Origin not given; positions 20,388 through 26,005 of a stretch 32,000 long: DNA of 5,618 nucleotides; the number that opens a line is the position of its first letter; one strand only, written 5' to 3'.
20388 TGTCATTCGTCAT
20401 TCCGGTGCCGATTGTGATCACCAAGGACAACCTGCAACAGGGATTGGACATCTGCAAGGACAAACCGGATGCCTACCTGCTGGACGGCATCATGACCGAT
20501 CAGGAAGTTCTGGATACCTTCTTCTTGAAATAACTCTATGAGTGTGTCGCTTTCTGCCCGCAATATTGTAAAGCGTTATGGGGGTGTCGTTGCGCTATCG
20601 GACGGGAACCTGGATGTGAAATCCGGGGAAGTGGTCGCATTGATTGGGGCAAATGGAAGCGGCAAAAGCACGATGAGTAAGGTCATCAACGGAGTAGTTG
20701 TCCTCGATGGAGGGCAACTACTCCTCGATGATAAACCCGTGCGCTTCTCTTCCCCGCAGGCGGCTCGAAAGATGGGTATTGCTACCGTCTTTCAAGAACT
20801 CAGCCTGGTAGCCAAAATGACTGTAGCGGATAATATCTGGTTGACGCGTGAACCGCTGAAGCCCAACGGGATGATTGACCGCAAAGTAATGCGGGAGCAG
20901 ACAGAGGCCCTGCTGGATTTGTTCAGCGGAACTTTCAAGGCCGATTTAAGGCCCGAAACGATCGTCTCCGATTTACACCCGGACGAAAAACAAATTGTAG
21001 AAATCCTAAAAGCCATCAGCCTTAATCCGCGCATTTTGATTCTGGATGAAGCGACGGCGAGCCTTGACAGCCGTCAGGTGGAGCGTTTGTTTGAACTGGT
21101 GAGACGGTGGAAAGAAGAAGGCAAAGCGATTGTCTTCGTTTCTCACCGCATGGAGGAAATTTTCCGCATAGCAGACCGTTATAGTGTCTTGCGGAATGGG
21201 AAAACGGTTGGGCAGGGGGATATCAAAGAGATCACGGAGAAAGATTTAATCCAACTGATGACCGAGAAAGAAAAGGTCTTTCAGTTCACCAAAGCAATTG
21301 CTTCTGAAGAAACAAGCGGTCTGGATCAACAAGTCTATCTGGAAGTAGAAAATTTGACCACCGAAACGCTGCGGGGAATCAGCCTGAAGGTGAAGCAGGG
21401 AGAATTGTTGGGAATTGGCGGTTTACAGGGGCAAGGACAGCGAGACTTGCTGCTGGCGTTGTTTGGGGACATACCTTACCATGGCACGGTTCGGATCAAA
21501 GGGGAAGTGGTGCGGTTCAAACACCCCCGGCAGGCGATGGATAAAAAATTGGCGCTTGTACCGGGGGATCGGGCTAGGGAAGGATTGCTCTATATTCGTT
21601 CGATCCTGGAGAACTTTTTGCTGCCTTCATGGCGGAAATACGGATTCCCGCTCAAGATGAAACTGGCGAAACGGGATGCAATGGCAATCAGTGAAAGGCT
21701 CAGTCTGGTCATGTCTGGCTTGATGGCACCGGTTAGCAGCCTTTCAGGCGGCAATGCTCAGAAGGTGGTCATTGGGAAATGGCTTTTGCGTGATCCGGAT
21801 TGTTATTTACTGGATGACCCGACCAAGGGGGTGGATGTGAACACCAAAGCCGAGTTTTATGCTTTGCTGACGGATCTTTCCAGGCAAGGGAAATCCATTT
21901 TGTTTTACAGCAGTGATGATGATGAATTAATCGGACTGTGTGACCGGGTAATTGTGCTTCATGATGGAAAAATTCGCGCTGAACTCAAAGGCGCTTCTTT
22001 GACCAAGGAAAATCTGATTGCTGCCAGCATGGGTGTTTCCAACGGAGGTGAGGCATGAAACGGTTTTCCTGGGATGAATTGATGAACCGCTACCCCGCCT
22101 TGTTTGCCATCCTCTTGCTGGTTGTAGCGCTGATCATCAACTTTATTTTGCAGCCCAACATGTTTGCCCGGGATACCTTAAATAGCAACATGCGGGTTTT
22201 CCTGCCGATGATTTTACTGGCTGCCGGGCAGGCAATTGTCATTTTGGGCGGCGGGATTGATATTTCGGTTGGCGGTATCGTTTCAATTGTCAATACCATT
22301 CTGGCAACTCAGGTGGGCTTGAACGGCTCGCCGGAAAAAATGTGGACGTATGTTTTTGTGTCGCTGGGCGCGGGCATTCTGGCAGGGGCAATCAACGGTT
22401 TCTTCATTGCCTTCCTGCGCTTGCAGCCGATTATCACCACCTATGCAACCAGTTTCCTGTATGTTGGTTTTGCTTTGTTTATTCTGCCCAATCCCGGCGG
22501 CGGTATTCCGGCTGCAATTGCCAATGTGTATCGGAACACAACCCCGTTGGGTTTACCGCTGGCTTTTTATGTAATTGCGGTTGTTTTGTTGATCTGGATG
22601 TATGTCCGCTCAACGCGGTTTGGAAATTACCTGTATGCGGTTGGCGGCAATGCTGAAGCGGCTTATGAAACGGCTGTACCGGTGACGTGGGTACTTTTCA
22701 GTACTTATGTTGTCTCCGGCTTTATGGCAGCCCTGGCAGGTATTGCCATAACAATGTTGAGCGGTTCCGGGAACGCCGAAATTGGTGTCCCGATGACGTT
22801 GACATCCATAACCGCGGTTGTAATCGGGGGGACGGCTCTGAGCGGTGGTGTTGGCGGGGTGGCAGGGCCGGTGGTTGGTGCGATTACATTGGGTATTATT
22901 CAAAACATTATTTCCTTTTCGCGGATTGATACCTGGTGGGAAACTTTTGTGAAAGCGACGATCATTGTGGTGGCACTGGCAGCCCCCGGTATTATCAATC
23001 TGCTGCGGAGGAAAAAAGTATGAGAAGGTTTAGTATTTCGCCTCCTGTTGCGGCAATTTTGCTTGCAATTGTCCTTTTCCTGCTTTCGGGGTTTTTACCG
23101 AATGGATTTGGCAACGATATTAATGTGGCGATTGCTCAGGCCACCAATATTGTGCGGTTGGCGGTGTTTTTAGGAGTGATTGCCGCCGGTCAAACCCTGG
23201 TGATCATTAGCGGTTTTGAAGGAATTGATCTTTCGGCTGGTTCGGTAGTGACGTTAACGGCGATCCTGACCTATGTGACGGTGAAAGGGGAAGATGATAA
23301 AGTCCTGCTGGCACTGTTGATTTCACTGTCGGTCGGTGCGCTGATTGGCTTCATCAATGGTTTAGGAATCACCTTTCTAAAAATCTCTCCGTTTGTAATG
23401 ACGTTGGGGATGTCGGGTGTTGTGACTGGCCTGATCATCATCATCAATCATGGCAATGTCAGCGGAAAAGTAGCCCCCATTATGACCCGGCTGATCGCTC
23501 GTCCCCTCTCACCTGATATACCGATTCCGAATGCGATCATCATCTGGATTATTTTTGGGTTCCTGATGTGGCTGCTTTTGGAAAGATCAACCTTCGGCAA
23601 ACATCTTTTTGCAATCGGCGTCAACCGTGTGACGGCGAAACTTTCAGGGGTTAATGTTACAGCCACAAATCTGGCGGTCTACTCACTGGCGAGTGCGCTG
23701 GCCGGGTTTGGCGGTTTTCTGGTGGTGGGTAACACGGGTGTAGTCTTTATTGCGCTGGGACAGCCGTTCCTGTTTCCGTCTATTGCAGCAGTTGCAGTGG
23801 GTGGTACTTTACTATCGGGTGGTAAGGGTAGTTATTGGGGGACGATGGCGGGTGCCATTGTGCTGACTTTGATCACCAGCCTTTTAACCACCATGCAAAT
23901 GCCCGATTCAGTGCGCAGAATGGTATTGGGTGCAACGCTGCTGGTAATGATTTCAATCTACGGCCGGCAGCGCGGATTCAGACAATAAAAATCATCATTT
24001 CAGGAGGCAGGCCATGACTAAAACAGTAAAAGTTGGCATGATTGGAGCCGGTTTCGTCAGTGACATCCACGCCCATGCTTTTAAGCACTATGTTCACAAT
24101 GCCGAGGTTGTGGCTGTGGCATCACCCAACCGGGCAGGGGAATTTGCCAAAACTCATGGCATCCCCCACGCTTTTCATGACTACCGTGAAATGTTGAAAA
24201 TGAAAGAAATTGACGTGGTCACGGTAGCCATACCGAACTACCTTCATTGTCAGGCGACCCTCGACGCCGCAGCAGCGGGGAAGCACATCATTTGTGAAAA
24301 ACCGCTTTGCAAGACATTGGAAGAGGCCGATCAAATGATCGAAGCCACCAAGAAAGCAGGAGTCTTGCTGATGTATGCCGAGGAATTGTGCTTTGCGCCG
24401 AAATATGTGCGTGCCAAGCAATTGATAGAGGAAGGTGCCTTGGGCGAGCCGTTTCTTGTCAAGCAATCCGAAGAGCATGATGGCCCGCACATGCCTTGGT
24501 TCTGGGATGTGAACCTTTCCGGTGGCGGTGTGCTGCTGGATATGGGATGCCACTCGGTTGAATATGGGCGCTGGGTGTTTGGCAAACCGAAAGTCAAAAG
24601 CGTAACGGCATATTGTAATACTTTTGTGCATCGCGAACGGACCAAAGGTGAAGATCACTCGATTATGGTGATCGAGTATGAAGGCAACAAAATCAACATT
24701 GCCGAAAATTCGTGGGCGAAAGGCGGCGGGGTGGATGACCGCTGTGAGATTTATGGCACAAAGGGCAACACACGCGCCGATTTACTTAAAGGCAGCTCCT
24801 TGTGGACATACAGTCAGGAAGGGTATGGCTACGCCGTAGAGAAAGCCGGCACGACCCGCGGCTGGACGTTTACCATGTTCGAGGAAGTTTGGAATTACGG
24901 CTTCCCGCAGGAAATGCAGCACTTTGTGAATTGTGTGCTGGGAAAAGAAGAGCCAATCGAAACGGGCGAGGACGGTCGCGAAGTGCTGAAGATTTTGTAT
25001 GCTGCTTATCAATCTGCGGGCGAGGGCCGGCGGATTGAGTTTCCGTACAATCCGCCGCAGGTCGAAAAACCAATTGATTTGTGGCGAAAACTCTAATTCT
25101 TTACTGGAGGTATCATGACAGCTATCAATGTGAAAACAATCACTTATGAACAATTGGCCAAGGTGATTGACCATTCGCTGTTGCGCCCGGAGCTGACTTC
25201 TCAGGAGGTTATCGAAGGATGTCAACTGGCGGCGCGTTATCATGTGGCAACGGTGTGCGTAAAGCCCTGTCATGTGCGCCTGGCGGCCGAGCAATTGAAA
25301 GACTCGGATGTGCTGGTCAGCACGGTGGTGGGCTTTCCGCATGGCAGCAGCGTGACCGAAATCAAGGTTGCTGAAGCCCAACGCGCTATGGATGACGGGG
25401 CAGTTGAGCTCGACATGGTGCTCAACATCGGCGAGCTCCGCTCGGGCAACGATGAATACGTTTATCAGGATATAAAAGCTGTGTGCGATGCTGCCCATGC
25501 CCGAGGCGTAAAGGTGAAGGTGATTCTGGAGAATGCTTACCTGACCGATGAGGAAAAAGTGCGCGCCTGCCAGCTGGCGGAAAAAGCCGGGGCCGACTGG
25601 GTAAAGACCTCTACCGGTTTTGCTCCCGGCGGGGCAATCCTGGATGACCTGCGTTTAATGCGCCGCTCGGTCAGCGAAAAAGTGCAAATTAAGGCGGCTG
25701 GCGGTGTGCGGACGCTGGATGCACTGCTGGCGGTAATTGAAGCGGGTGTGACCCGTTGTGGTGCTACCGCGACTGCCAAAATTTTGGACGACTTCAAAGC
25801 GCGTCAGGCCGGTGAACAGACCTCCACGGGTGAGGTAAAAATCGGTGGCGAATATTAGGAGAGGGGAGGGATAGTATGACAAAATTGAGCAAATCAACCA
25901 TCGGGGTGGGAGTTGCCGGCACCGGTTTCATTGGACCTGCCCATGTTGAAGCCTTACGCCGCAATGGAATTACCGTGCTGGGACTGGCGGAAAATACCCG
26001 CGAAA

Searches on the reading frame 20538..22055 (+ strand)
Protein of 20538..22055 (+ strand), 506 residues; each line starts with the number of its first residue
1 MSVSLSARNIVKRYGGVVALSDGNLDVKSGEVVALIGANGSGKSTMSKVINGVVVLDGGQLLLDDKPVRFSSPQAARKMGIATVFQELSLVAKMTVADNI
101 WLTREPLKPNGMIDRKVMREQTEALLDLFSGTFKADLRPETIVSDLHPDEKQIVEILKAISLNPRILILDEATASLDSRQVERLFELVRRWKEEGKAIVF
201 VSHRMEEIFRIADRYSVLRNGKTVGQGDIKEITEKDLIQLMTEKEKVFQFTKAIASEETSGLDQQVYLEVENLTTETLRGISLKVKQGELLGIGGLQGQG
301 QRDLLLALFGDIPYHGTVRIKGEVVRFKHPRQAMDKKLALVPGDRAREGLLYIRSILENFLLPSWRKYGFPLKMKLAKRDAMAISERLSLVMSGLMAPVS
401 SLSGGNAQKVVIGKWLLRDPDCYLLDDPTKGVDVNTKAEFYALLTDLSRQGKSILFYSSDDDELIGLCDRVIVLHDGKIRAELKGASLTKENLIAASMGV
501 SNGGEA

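Call 59: search_protein_families(library=pfam, proteins=[window:20538-22055:+], max_evalue=0.00001)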
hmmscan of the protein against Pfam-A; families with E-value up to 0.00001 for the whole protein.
window:20538-22055:+ (506 aa): 3 families
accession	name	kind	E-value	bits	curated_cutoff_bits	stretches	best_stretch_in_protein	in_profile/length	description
PF00005.33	ABC_tran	-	2.1e-40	138.9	25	2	21-174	2-137/137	ABC transporter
PF13304.12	AAA_21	-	6.3e-07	30.2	27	0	33-49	2-18/304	AAA domain, putative AbiEii toxin, Type IV TA system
PF02463.25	SMC_N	-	4.8e-06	26.6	40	0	166-213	161-206/220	RecF/RecN/SMC N terminal domain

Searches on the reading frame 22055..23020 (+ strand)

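Call 59: search_protein_families(library=pfam, proteins=[window:22055-23020:+], max_evalue=0.00001)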
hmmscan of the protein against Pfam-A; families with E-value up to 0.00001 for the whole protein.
window:22055-23020:+ (322 aa): 1 family
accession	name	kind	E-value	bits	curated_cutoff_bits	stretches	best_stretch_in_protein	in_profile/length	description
PF02653.21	BPD_transp_2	-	6.7e-30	104.6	26.8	1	46-308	6-269/269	Branched-chain amino acid transport system / permease component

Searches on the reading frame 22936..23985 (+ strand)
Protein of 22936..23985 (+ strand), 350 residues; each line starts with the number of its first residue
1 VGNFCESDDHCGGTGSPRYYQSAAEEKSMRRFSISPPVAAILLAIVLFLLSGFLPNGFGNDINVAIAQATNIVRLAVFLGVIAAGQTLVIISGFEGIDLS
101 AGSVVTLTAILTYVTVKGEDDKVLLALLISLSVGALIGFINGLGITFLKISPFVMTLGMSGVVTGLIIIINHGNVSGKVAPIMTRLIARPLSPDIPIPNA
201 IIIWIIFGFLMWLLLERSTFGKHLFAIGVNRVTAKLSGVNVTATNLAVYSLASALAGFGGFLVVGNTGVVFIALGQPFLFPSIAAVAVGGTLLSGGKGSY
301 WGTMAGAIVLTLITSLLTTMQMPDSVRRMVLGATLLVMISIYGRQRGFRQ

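Call 59: search_protein_families(library=pfam, proteins=[window:22936-23985:+], max_evalue=0.00001)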
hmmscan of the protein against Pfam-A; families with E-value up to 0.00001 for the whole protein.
window:22936-23985:+ (350 aa): 1 family
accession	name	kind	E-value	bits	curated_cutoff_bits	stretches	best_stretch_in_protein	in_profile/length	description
PF02653.21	BPD_transp_2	-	1e-34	120.4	26.8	1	70-338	3-268/269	Branched-chain amino acid transport system / permease component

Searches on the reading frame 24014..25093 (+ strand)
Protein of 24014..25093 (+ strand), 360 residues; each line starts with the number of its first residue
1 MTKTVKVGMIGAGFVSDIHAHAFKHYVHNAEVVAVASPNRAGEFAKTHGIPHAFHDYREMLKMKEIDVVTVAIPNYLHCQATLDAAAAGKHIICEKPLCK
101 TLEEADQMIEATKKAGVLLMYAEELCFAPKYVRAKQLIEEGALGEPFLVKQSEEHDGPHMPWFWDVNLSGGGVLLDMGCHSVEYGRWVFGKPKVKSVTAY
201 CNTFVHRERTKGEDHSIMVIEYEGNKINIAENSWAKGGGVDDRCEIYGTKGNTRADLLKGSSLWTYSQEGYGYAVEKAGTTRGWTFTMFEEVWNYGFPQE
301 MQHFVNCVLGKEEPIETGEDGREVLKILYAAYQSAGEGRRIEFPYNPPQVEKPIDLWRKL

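Call 59: search_protein_families(library=pfam, proteins=[window:24014-25093:+], max_evalue=0.00001)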
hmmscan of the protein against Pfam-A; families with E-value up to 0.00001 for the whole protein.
window:24014-25093:+ (360 aa): 3 families
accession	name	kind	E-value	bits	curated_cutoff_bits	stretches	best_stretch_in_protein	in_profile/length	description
PF01408.29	GFO_IDH_MocA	-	1.1e-28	100.8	24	1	5-121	1-118/120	Oxidoreductase family, NAD-binding Rossmann fold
PF02894.22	GFO_IDH_MocA_C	-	8.3e-27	94.8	22.9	1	135-342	1-217/218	Oxidoreductase family, C-terminal alpha/beta domain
PF22725.1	GFO_IDH_MocA_C3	-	1.3e-26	93.4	27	1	131-252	1-122/124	GFO/IDH/MocA C-terminal domain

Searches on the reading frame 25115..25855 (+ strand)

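Call 59: search_protein_families(library=pfam, proteins=[window:25115-25855:+], max_evalue=0.00001)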
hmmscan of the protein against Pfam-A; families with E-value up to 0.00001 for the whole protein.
window:25115-25855:+ (247 aa): 1 family
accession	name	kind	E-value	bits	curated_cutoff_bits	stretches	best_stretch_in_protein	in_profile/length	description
PF01791.15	DeoC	-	7.2e-18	65.5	23.8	1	16-217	4-217/229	DeoC/LacD family aldolase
